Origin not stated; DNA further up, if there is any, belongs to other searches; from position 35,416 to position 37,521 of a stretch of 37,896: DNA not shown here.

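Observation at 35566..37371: Type-I-topology, membrane-tethered LuxR/GerE regulator with an exported beta-helix sensor domain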

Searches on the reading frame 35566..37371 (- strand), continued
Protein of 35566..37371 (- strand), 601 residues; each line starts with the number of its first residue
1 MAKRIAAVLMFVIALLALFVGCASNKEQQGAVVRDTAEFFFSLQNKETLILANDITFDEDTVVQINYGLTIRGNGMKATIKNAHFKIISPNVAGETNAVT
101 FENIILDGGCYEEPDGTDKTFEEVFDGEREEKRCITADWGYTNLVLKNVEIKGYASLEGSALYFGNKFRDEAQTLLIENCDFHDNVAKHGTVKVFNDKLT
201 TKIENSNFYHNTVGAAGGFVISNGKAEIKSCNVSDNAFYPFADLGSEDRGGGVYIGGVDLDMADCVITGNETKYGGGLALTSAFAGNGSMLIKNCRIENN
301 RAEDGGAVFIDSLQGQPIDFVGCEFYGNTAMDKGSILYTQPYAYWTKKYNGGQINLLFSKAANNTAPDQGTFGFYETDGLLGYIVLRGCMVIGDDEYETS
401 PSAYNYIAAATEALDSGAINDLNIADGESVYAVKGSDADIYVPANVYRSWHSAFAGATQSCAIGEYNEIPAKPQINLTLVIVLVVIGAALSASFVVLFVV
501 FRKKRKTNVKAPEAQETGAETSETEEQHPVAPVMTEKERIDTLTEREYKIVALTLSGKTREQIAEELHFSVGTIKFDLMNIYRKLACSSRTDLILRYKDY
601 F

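Call 33: fold_search(model_id=the predicted structure, library=pdb)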
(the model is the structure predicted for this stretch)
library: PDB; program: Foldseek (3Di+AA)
matches with E <= 10: 573; with E <= 0.001: 2
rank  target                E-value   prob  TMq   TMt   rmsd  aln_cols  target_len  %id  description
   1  2pyg_A                5.0e-04  1.00  0.32  0.46   7.9       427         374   14  Azotobacter vinelandii Mannuronan C-5 epimerase AlgE4 A-module (released 2008-05-27)
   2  5g5n_A                9.4e-04  1.00  0.26  0.43  10.8       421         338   11  Structure of the snake adenovirus 1 hexon-interlacing LH3 protein, methylmercury chloride derivative (released 2017-06-07)
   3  4nk8                  1.7e-03  1.00  0.24  0.31  10.7       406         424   10  Crystal Structure of the periplasmic alginate epimerase AlgG D317A mutant (released 2014-01-15)
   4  5ny0                  1.7e-03  0.99  0.23  0.35  11.4       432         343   12  L. reuters 100-23 SRRP (released 2018-03-21)
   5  5nxk_A                2.5e-03  0.99  0.20  0.34  11.2       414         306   10  L. reuteri 53608 SRRP (released 2018-03-21)
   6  1ru4                  2.8e-03  1.00  0.25  0.34  12.5       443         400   14  Crystal structure of pectate lyase Pel9A (released 2004-04-13)
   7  5g5n_C                2.8e-03  0.82  0.17  0.27  14.0       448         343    6  Structure of the snake adenovirus 1 hexon-interlacing LH3 protein, methylmercury chloride derivative (released 2017-06-07)
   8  2pyh_B                3.5e-03  0.99  0.28  0.40   9.1       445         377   12  Azotobacter vinelandii Mannuronan C-5 epimerase AlgE4 A-module complexed with mannuronan trisaccharide (released 2008-05-27)
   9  5nxk_C                5.3e-03  0.99  0.21  0.35  11.2       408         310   10  L. reuteri 53608 SRRP (released 2018-03-21)
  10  4ozz                  5.3e-03  0.93  0.21  0.26  13.3       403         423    9  Crystal Structure of the periplasmic alginate epimerase AlgG T265N T268M double mutant (released 2015-03-04)
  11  2pyh_A                5.6e-03  1.00  0.29  0.43   9.0       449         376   11  Azotobacter vinelandii Mannuronan C-5 epimerase AlgE4 A-module complexed with mannuronan trisaccharide (released 2008-05-27)
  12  2pyg_B                5.6e-03  1.00  0.29  0.41   9.1       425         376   14  Azotobacter vinelandii Mannuronan C-5 epimerase AlgE4 A-module (released 2008-05-27)
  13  5lw3                  5.8e-03  0.99  0.28  0.39   9.7       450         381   10  Azotobacter vinelandii Mannuronan C-5 epimerase AlgE6 A-module (released 2017-10-25)
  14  6qi5_Q                6.4e-03  1.00  0.29  0.44   9.2       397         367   12  Near Atomic Structure of an Atadenovirus Shows a possible gene duplication event and Intergenera Variations in Cementi (released 2020-08-05)
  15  5g5o_C                7.0e-03  1.00  0.27  0.44  10.9       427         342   10  Structure of the snake adenovirus 1 hexon-interlacing LH3 protein, native (released 2017-06-07)
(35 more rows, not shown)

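Call 35: search_protein_representatives(alignment_id=A1)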
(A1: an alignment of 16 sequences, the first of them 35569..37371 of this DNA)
Query: 16 sequences, 596 profile positions. Proteins with E-value up to 0.001 (for the whole library): 30899; up to 1e-10: 1086; up to 1e-30: 58. The best 150 are listed.
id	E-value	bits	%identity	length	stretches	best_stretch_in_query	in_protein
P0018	0.0e+00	1030.3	-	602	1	3-596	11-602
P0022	2.3e-156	538.3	-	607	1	11-596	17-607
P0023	2.2e-139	482.2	-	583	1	1-595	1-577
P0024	6.6e-139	480.6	-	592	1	8-595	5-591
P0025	3.1e-135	468.5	-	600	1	4-595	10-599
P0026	1.0e-127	443.6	-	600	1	9-594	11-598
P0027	4.6e-124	431.6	-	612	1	3-596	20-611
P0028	5.4e-122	424.8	-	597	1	3-595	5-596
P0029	3.5e-118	412.2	-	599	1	4-592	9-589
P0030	2.7e-113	396.0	-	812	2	1-407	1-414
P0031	5.2e-112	391.8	-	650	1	7-588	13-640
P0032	9.9e-110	384.3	-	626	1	3-587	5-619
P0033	1.9e-109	383.3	-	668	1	3-587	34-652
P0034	2.6e-107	376.3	-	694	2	8-467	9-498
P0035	5.1e-99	348.9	-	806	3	7-398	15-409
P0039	2.4e-86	307.0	-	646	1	9-595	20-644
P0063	1.7e-37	145.7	-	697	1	33-588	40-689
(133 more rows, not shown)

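Call 54: find_encoding_contigs(protein=P0022, flank=8000, max_places=2)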
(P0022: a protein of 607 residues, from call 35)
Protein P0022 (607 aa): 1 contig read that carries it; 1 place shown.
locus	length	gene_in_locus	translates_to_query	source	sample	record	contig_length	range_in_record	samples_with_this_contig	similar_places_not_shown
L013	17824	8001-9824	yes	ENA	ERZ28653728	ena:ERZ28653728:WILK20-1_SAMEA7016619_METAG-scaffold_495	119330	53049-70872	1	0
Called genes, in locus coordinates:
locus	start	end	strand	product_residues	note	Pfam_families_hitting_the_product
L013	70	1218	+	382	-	PF22020:RlmL_1st, PF02926:THUMP, PF01170:UPF0020, PF13847:Methyltransf_31 (faint)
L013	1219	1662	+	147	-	PF02580:Tyr_Deacylase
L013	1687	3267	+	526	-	PF13347:MFS_2, PF07690:MFS_1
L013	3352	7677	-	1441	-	-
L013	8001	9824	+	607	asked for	PF00196:GerE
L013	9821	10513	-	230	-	PF00899:ThiF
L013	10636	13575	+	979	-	PF00005:ABC_tran, PF02687:FtsX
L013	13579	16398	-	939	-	PF00005:ABC_tran (faint), PF02463:SMC_N (faint), PF03193:RsgA_GTPase (faint), PF13175:AAA_15 (faint), PF13555:AAA_29 (faint), PF20703:nSTAND1 (faint), PF17760:UvrA_inter, PF17755:UvrA_DNA-bind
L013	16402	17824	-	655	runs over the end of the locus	PF00270:DEAD (faint), PF04851:ResIII, PF17757:UvrB_inter, PF27431:UvrB_3rd, PF00271:Helicase_C, PF12344:UvrB, PF02151:UVR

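Call 55: find_encoding_contigs(protein=P0063, flank=8000, max_places=2)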
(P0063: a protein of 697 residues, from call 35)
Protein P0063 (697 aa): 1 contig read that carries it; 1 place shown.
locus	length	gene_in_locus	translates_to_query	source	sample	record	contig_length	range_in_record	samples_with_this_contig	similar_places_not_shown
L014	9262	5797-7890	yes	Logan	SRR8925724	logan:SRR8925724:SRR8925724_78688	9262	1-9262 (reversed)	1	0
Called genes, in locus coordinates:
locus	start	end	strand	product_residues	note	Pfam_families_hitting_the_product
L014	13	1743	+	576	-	PF01841:Transglut_core, PF16640:Big_3_5 (faint)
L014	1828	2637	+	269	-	-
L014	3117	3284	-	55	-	-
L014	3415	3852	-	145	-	-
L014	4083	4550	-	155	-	-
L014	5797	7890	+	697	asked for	PF00196:GerE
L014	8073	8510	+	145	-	-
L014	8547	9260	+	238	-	?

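Call 57: find_encoding_contigs(protein=P0031, flank=8000, max_places=2)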
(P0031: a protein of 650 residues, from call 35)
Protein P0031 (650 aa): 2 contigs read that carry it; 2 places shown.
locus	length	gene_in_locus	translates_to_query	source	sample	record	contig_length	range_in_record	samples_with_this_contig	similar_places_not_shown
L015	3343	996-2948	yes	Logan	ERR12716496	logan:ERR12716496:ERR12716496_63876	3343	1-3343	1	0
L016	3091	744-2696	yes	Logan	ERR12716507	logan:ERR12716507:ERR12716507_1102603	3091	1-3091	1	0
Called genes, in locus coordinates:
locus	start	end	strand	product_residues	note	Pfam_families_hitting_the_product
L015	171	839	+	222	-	-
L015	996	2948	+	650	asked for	PF00196:GerE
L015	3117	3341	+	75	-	?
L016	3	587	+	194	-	?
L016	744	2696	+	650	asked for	PF00196:GerE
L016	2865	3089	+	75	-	?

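Call 58: find_encoding_contigs(protein=P0030, flank=8000, max_places=2)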
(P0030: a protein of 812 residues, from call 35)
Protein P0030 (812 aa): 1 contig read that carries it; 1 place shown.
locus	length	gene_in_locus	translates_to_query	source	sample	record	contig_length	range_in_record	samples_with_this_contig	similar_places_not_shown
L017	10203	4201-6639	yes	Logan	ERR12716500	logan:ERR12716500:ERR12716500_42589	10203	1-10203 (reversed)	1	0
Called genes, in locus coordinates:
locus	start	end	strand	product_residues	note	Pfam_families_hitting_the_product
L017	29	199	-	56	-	-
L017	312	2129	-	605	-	PF04536:TPM_phosphatase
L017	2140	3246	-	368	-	-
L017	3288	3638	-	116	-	-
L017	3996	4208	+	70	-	-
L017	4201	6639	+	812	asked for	PF02415:Chlam_PMP (faint), PF16927:HisKA_7TM, PF00196:GerE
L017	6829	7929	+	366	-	-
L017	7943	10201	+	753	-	?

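Call 66: find_encoding_contigs(protein=P0024, flank=7000, max_places=1)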
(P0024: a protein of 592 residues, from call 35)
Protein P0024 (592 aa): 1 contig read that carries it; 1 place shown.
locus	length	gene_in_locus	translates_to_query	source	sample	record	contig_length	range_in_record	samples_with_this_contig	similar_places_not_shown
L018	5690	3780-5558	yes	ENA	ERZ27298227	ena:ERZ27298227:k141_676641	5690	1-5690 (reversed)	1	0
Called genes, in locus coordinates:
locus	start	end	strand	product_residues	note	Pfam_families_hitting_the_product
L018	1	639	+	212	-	?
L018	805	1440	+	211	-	PF13338:AbiEi_4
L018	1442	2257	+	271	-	PF08843:AbiEii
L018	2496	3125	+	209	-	-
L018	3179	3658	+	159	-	PF00255:GSHPx, PF00578:AhpC-TSA (weak), PF08534:Redoxin (faint)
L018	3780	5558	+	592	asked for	PF00196:GerE (weak)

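Call 67: find_encoding_contigs(protein=P0033, flank=7000, max_places=1)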
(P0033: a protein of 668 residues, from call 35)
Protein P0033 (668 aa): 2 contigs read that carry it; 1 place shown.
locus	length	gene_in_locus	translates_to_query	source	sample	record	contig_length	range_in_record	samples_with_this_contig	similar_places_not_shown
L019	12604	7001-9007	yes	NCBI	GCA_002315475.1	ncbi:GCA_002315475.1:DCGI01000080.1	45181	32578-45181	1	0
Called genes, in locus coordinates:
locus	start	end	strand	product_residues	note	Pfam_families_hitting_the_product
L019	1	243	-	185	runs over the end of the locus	-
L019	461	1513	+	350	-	-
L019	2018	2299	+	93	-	-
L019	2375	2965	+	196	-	-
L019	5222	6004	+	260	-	-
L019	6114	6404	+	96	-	-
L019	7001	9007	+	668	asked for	PF00196:GerE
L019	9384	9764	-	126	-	-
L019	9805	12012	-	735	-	PF18760:ART-PolyVal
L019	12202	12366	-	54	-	-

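Call 68: find_encoding_contigs(protein=P0039, flank=7000, max_places=1)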
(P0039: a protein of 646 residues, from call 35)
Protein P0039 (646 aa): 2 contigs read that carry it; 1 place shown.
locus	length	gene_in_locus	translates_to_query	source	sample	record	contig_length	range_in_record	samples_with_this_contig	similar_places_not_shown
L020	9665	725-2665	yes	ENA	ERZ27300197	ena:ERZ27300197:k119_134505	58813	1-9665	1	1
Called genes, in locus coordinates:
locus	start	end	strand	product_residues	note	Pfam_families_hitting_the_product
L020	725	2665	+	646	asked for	PF00196:GerE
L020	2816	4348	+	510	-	-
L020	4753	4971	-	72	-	-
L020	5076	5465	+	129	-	-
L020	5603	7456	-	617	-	PF20585:Pectate_lyase_5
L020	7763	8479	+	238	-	PF00583:Acetyltransf_1 (weak), PF13302:Acetyltransf_3 (weak)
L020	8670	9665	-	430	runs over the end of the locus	PF01336:tRNA_anti-codon, PF00152:tRNA-synt_2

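Call 78: find_related_loci(query=A1, collection=metagenome_contigs, flank=6000)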
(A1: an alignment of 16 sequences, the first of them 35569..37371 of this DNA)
Query A1 (601 aa) in metagenome_contigs; peptide patterns used: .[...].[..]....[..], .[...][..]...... (x = any residue, [..] = any of these).
576 stretches matched a pattern; 4 encode a relative of the query (tblastn E <= 1e-3); 4 distinct loci.
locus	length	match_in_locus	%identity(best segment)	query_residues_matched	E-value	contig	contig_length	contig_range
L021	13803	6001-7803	93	1-601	0e+0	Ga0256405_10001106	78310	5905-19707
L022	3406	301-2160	62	1-601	0e+0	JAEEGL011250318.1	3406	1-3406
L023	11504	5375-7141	52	4-601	0e+0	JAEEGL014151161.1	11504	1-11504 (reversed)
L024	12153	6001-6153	37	540-590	6e-6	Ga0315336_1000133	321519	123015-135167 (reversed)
